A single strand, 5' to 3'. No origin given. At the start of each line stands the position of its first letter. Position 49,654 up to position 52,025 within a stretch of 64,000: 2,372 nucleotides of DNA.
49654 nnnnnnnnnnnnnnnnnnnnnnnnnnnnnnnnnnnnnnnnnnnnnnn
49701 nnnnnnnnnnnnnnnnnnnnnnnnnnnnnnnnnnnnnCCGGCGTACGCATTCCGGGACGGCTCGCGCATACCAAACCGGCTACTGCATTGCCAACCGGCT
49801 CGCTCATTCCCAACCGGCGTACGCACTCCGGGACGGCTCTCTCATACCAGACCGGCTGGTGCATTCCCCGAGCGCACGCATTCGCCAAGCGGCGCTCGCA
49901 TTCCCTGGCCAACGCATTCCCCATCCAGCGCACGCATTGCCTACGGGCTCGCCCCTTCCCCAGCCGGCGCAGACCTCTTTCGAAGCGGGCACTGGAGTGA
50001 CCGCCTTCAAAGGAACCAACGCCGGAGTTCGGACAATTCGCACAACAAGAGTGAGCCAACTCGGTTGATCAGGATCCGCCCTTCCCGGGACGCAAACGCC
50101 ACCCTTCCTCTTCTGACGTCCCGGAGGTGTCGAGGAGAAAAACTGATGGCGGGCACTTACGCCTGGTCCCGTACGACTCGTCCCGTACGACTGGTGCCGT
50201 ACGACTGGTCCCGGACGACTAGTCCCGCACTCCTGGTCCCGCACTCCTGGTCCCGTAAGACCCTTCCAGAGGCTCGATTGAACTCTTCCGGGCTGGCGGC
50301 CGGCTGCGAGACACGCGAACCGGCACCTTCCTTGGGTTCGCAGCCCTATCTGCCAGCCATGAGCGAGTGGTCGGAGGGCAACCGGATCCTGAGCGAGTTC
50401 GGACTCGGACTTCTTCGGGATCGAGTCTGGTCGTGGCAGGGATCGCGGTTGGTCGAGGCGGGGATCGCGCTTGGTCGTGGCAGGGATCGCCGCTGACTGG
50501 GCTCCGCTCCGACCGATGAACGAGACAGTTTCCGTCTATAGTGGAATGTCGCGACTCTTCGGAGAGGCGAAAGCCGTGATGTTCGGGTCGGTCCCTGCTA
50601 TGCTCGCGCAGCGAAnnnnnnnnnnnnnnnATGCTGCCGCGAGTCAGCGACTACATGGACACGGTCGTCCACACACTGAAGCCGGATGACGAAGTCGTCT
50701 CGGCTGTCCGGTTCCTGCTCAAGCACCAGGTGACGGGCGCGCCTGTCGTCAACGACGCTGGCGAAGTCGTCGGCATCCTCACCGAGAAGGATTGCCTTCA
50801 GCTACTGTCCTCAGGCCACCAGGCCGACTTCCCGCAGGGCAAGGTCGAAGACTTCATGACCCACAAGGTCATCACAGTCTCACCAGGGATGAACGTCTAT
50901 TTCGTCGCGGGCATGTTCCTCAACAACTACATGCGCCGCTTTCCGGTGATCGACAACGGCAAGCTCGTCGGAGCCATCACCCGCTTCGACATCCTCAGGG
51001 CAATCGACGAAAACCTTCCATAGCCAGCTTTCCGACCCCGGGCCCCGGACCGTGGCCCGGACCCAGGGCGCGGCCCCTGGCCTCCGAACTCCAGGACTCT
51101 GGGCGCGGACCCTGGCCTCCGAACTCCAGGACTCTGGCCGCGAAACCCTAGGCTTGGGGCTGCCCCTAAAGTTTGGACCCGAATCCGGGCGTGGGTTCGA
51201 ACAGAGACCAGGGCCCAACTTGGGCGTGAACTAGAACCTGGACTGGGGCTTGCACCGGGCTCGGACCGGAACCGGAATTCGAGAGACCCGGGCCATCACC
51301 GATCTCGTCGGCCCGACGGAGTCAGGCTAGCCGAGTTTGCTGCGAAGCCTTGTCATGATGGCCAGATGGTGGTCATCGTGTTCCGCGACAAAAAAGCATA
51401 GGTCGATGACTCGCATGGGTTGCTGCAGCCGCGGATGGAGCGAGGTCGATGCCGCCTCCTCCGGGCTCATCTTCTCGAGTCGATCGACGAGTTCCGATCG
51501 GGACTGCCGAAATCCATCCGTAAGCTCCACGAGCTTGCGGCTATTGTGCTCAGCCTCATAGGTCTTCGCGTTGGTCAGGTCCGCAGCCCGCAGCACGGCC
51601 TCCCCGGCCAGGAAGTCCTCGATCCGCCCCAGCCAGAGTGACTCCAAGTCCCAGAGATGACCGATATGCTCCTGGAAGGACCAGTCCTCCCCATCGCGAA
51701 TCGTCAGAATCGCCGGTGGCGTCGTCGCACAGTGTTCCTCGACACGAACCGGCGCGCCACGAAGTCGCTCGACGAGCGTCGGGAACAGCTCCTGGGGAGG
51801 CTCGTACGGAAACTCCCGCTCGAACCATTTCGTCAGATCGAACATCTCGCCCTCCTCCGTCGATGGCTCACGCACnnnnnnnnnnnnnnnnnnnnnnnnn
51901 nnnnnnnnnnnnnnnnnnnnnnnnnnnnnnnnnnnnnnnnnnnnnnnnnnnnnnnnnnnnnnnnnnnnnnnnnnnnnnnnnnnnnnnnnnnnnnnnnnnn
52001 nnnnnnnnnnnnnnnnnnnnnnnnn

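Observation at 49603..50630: ~1 kb gene-free region built almost entirely from three unrelated tandem-repeat arrays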

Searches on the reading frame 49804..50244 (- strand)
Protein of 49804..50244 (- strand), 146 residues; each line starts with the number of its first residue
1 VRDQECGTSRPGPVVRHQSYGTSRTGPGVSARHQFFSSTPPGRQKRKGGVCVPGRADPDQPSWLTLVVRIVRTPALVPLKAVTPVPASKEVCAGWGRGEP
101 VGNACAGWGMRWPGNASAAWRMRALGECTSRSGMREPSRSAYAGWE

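Call 16: search_protein_families(library=pfam, proteins=[window:49804-50244:-], max_evalue=0.01)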
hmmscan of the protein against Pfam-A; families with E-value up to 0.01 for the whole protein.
window:49804-50244:- (146 aa): 0 families

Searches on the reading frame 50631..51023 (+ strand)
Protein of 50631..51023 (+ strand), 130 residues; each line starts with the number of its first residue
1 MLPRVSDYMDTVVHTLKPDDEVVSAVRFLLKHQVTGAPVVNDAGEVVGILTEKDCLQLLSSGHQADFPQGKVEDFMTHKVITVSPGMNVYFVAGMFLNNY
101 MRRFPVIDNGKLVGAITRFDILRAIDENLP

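Call 12: find_encoding_contigs(protein=window:50631-51020:+, flank=10000, max_places=10)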
Protein window:50631-51020:+ (130 aa): 1 contig read that carries it; 1 place shown.
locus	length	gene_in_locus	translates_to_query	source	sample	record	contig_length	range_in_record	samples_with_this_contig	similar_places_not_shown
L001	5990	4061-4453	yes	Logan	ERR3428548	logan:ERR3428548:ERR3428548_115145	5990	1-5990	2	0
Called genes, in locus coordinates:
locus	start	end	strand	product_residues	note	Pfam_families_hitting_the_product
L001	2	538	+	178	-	?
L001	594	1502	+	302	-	PF13442:Cytochrome_CBB3 (faint), PF00034:Cytochrom_C (weak)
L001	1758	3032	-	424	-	-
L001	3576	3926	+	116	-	-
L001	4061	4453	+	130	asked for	PF00571:CBS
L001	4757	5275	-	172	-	PF05163:DinB, PF12867:DinB_2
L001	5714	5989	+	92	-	?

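Call 16: search_protein_families(library=pfam, proteins=[window:50631-51023:+], max_evalue=0.01)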
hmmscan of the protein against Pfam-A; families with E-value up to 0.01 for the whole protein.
window:50631-51023:+ (130 aa): 1 family
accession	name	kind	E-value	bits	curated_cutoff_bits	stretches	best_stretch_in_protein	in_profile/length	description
PF00571.33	CBS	-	5.4e-29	100.7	24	2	72-126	1-56/57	CBS domain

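Call 22: find_homologous_proteins(query=window:50631-51020:+, max_evalue=1e-10)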
Query window:50631-51020:+ (130 aa): 744 proteins with E <= 1e-10 among 774 candidates; the best 120 are listed.
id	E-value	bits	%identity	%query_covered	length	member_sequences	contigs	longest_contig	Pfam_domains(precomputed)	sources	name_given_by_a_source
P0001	1.9e-80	285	100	100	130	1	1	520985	PF00571.34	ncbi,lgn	-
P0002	1.7e-57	211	75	100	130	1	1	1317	PF00571.34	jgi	jgi:CBS domain-containing protein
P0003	3.0e-54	200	70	100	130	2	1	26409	PF00571.34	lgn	-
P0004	1.2e-52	195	68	100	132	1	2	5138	PF00571.34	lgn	-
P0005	1.2e-52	195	69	99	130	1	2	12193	PF00571.34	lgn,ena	-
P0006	8.1e-52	192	69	98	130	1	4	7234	PF00571.34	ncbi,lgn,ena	-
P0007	5.5e-51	190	68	99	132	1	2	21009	PF00571.34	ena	-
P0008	2.2e-50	188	67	99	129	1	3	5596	PF00571.34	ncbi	-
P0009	2.2e-50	188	67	98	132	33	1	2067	PF00571.34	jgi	jgi:CBS domain-containing protein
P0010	3.0e-50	187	68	98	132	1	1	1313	PF00571.34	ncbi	-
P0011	3.5e-50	187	68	98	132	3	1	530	PF00571.34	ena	-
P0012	4.1e-50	187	69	98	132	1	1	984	PF00571.34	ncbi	-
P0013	6.2e-50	186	67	98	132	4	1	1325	PF00571.34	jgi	jgi:CBS domain-containing protein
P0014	1.8e-49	185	64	100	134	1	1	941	PF00571.34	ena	-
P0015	2.0e-49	185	66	99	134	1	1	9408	PF00571.34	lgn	-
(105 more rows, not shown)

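Call 23: list_cluster_members(proteins=[P0001, P0003, P0002])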
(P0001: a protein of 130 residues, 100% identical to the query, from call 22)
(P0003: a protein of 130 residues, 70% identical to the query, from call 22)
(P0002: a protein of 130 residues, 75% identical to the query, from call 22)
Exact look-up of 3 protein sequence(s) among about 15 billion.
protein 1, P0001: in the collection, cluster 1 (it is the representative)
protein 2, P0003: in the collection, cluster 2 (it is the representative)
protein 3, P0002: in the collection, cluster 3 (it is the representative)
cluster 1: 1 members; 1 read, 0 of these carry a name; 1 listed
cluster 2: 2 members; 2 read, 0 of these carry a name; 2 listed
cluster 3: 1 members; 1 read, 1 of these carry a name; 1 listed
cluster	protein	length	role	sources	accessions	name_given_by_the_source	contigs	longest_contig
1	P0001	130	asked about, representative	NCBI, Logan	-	-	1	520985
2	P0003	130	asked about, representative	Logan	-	-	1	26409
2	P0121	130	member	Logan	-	-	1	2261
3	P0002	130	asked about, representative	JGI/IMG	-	CBS domain-containing protein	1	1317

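Call 24: find_encoding_contigs(protein=P0003, flank=10000, max_places=4)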
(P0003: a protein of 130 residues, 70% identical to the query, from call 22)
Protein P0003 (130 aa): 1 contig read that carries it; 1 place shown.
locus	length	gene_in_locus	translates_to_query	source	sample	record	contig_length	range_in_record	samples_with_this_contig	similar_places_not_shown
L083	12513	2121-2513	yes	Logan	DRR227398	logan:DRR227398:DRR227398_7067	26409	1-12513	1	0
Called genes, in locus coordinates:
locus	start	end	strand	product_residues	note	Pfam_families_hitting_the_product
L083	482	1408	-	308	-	PF00015:MCPsignal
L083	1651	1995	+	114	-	PF07238:PilZ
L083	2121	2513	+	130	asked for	PF00571:CBS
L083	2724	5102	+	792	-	PF00989:PAS, PF08448:PAS_4, PF00989:PAS, PF08448:PAS_4, PF13426:PAS_9, PF08447:PAS_3, PF00512:HisKA, PF02518:HATPase_c, +5 more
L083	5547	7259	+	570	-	PF13620:CarboxypepD_reg (faint)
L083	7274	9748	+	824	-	PF13229:Beta_helix (faint)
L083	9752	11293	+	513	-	PF00672:HAMP, PF02518:HATPase_c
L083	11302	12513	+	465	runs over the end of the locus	PF00072:Response_reg, PF00158:Sigma54_activat, PF14532:Sigma54_activ_2, PF00004:AAA (weak), PF07728:AAA_5, PF25601:AAA_lid_14, PF02954:HTH_8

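Call 29: find_encoding_contigs(protein=P0002, flank=10000, max_places=5)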
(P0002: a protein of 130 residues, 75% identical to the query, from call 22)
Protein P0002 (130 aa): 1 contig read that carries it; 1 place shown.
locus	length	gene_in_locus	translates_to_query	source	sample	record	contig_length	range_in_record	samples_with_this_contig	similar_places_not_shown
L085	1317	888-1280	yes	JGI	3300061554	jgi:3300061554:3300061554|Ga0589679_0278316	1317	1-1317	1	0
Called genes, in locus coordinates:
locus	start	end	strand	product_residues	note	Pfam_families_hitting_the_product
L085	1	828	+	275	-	?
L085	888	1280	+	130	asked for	PF00571:CBS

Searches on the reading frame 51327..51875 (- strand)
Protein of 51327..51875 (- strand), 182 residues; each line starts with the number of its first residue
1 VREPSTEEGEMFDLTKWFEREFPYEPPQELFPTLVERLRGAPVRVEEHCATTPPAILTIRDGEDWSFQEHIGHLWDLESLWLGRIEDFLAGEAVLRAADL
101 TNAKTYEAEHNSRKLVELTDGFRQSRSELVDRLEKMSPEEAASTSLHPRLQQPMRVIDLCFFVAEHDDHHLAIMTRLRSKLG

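Call 16: search_protein_families(library=pfam, proteins=[window:51327-51875:-], max_evalue=0.01)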
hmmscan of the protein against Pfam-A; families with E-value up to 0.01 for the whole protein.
window:51327-51875:- (182 aa): 3 families
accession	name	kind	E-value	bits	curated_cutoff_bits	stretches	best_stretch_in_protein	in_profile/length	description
PF12867.12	DinB_2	-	9.7e-15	55.6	24.8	1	38-174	2-128/128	DinB superfamily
PF05163.17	DinB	-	5.5e-08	33.4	23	1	34-177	8-141/165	DinB family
PF11716.13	MDMPI_N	-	0.0012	20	24.2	1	64-150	28-116/140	Mycothiol maleylpyruvate isomerase N-terminal domain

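Call 62: list_cluster_members(proteins=[P0124, P0122, window:51327-51875:-])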
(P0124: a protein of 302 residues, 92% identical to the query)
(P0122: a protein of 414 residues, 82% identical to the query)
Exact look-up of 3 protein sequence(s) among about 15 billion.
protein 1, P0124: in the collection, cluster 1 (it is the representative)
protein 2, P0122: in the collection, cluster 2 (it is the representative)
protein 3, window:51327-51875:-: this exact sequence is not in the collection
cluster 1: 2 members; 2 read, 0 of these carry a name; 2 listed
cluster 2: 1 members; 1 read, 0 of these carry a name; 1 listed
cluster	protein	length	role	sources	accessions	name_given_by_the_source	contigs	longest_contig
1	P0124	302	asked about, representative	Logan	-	-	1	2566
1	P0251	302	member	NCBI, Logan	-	-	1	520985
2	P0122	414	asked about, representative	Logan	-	-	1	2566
